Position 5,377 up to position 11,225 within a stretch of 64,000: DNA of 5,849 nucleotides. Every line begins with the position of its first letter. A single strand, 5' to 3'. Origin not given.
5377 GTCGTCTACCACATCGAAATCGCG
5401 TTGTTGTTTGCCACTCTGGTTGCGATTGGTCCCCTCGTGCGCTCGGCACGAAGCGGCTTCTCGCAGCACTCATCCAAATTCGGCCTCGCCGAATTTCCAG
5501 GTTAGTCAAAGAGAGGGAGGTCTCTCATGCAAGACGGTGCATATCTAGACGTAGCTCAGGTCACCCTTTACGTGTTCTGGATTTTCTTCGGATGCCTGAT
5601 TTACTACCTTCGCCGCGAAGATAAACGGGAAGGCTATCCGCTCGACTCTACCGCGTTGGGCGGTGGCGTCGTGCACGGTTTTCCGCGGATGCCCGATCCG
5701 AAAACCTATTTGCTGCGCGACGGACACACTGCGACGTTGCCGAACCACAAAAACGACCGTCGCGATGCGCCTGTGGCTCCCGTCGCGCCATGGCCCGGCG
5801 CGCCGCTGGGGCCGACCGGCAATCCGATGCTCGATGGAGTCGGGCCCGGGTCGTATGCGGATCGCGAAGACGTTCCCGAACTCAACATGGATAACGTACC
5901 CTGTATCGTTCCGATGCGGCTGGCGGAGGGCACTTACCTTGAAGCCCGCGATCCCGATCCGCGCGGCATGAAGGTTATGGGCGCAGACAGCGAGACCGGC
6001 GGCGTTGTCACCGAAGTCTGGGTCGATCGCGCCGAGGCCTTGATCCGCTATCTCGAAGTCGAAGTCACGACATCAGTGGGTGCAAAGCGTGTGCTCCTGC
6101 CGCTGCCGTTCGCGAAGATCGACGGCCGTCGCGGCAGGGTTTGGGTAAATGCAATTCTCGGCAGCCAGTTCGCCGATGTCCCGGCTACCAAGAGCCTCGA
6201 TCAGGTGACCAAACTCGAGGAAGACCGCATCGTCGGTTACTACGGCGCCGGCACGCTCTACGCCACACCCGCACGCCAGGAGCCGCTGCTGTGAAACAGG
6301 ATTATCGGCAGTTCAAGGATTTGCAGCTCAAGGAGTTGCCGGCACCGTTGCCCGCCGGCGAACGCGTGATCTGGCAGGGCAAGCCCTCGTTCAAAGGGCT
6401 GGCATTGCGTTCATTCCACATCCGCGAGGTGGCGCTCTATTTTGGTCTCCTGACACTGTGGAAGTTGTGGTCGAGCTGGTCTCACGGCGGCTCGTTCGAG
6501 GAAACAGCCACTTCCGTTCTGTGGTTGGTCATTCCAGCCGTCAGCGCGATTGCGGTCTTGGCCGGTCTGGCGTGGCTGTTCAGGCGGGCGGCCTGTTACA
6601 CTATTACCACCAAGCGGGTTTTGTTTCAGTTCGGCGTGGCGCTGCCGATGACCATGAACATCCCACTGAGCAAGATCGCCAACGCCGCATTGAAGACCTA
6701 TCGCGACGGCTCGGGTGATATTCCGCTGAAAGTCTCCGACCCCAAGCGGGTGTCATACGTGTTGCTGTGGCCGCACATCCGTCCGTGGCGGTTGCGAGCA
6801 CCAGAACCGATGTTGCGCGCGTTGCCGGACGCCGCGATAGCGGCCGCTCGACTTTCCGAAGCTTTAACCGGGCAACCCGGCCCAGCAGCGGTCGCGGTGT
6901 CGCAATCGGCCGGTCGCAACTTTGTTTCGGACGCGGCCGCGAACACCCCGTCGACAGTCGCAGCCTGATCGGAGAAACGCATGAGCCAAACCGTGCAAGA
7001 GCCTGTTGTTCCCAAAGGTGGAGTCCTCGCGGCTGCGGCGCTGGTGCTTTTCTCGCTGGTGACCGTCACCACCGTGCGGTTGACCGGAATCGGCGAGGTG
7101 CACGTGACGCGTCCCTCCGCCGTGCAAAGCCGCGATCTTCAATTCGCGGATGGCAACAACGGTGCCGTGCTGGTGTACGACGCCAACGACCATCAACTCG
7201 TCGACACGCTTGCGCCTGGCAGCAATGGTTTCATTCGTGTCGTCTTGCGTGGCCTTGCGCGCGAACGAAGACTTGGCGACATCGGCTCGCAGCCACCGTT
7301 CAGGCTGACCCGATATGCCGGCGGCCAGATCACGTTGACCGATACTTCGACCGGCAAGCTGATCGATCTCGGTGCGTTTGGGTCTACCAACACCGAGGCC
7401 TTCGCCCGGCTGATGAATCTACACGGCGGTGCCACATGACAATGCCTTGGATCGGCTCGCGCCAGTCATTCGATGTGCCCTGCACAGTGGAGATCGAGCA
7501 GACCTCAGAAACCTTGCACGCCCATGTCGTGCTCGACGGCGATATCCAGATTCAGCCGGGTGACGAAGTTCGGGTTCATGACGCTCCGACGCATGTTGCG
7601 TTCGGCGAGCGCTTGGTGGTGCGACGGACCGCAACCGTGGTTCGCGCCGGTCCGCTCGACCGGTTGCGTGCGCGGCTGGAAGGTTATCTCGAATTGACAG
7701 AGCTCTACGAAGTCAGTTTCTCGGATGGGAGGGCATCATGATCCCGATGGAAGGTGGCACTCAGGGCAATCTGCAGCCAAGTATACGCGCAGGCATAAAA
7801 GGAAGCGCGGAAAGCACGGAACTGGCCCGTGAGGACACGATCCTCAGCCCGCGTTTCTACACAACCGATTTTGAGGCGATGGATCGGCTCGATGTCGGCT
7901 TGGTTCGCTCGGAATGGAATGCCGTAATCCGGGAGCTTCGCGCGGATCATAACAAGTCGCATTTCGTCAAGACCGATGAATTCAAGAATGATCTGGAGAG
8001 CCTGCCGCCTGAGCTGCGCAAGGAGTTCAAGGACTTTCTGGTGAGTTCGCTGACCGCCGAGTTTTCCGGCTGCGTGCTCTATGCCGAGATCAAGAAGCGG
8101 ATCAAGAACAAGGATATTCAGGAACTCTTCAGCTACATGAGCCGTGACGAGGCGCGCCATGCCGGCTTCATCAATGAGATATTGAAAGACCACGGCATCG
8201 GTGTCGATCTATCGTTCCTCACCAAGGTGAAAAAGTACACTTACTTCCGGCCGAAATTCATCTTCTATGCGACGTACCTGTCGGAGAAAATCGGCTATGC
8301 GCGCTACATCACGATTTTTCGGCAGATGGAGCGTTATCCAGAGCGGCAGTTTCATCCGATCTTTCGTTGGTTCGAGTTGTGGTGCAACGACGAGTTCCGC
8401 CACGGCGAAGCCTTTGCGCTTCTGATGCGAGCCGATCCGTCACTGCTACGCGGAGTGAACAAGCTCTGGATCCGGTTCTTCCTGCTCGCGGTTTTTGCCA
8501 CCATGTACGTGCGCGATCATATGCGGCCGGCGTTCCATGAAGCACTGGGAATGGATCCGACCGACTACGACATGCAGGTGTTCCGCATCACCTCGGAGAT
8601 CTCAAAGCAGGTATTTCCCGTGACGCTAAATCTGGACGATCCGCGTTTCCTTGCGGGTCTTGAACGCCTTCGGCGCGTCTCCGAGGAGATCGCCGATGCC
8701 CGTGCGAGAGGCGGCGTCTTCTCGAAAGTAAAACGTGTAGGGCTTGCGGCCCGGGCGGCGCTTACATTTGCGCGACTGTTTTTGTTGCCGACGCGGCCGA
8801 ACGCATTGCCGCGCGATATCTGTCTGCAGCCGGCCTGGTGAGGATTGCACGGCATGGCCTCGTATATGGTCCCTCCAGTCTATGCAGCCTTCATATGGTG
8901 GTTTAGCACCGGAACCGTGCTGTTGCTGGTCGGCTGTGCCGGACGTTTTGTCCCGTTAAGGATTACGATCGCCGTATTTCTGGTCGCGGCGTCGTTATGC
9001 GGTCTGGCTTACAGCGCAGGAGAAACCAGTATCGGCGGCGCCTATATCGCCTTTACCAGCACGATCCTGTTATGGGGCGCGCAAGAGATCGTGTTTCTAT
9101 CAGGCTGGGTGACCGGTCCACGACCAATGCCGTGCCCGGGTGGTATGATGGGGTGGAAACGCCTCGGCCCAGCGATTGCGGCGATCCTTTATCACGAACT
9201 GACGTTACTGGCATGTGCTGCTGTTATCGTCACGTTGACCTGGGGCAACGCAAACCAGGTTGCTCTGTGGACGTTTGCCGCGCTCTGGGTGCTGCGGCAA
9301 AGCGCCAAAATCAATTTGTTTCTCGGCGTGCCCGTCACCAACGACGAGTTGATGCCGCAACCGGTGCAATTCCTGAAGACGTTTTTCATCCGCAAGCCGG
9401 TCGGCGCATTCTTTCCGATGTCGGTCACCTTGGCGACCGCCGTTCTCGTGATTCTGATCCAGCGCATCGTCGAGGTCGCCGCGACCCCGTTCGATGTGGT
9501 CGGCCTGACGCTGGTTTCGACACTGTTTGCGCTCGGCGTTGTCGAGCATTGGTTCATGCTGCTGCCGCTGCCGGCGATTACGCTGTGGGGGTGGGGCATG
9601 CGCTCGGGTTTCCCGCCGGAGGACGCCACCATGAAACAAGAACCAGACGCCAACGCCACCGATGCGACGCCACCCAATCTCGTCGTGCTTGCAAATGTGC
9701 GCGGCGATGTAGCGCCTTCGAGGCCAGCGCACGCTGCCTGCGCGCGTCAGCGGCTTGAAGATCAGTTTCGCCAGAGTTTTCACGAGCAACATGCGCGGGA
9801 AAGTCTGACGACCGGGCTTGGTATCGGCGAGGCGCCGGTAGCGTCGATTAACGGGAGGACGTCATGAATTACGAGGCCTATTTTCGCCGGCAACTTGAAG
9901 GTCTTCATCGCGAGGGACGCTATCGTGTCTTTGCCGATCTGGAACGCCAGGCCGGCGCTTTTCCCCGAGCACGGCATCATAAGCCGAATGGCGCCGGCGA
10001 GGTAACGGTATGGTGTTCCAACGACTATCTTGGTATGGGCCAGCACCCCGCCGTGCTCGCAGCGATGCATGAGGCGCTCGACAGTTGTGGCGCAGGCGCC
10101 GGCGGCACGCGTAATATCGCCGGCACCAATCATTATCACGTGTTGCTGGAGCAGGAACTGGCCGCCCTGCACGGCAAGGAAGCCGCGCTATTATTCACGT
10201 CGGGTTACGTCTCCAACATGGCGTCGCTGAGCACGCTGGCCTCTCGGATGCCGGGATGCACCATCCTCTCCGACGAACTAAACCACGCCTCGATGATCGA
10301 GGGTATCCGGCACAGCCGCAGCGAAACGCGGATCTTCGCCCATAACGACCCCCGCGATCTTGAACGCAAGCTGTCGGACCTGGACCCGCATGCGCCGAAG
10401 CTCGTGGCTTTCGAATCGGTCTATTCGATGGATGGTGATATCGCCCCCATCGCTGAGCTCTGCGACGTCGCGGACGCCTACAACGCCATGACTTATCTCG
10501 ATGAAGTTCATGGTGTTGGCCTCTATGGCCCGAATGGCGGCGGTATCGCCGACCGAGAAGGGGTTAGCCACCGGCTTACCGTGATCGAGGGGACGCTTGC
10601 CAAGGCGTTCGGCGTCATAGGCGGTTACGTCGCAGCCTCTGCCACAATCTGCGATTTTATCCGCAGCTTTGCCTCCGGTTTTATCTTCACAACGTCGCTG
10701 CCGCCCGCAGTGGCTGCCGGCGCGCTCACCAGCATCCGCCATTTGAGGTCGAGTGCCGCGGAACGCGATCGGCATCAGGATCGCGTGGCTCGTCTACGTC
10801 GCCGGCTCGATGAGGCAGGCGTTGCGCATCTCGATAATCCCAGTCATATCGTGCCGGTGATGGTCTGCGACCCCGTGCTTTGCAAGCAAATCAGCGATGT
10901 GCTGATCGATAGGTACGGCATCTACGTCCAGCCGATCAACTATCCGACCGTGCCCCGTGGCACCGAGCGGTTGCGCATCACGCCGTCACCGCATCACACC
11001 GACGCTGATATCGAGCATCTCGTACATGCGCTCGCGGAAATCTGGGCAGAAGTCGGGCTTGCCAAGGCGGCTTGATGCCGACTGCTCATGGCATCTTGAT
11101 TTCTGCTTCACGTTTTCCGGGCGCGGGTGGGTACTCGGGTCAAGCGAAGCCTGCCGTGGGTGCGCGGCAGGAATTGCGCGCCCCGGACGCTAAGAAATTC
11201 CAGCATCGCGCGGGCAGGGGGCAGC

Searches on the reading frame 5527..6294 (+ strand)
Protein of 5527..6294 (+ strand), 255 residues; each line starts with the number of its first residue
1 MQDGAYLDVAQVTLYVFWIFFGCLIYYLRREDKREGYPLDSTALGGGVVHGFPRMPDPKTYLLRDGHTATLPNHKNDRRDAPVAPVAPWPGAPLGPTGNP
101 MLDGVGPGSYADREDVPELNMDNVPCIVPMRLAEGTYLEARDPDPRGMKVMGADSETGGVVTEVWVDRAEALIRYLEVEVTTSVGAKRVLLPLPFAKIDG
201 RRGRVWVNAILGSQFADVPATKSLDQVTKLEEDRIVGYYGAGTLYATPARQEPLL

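Call 51: search_protein_families(library=pfam, proteins=[window:5527-6294:+], max_evalue=0.00001)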
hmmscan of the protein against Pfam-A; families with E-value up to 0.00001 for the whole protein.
window:5527-6294:+ (255 aa): 2 families
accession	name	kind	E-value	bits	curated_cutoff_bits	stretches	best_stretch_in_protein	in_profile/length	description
PF03967.18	PRCH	-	2.1e-51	174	27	1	6-131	6-133/134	Photosynthetic reaction centre, H-chain N-terminal region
PF05239.21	PRC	-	1.8e-10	41.1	21.2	1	141-203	5-69/78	PRC-barrel domain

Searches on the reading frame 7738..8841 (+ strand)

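Call 51: search_protein_families(library=pfam, proteins=[window:7738-8841:+], max_evalue=0.00001)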
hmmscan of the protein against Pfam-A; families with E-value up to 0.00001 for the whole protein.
window:7738-8841:+ (367 aa): 1 family
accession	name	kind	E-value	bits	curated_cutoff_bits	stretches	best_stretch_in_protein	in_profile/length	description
PF02915.23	Rubrerythrin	-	1.4e-36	126.4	22.8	1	99-229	1-136/137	Rubrerythrin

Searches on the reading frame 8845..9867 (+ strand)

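Call 51: search_protein_families(library=pfam, proteins=[window:8845-9867:+], max_evalue=0.00001)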
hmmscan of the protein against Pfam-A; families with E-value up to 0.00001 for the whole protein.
window:8845-9867:+ (340 aa): 1 family
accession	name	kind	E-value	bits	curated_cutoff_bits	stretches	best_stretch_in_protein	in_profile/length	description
PF12291.15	DUF3623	-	3.6e-93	311.9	27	1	4-254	1-251/256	Protein of unknown function (DUF3623)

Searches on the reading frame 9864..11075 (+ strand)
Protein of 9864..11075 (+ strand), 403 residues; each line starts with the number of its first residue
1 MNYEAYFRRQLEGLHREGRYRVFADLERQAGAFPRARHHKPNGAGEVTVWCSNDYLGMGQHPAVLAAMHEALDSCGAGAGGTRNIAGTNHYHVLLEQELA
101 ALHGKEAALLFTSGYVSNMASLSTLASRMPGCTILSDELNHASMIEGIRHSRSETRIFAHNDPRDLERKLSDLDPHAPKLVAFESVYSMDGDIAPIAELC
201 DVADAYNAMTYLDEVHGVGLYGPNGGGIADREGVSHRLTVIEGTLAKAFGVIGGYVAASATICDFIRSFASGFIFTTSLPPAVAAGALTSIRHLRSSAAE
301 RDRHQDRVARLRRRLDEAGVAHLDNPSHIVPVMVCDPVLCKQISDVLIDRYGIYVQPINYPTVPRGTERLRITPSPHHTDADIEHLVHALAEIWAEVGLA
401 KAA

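Call 51: search_protein_families(library=pfam, proteins=[window:9864-11075:+], max_evalue=0.00001)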
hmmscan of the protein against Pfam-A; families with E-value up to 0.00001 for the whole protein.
window:9864-11075:+ (403 aa): 1 family
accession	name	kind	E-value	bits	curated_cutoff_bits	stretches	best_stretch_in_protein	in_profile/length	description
PF00155.27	Aminotran_1_2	-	1.2e-79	268.6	19.7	1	47-390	3-361/361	Aminotransferase class I and II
